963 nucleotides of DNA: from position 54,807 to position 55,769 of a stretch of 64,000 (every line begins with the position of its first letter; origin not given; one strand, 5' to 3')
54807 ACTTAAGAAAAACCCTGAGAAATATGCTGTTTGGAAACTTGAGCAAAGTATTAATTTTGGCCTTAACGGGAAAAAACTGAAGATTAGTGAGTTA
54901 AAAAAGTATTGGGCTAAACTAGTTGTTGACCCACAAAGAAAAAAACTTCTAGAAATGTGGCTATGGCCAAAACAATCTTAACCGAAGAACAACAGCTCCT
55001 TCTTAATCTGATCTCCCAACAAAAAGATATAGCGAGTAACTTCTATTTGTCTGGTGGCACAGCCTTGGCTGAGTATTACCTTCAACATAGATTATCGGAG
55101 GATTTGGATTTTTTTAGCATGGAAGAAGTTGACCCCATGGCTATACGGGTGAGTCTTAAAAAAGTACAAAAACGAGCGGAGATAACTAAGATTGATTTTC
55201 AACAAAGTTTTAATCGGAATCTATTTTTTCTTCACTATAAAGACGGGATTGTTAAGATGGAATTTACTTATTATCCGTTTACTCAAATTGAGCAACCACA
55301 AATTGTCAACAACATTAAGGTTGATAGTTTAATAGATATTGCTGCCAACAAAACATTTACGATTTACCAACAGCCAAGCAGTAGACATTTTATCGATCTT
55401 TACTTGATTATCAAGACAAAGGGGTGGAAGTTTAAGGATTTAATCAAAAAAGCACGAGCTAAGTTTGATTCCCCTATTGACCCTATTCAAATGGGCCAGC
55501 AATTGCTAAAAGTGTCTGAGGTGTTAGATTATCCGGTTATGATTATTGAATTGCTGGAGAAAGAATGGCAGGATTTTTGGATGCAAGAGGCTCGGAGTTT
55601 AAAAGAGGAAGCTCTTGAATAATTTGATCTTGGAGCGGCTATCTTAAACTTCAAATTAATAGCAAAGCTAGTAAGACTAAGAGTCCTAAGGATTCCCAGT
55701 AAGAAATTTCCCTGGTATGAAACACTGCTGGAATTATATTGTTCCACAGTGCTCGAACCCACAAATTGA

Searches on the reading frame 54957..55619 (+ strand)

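Call 11: search_protein_families(library=pfam, proteins=[window:54957-55619:+], max_evalue=0.001)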
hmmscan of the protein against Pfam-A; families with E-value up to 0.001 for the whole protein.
window:54957-55619:+ (221 aa): 1 family
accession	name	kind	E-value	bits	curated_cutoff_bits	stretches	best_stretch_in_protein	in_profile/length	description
PF08843.17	AbiEii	-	1.5e-16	61.5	22.5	1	25-175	11-191/238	Nucleotidyl transferase AbiEii toxin, Type IV TA system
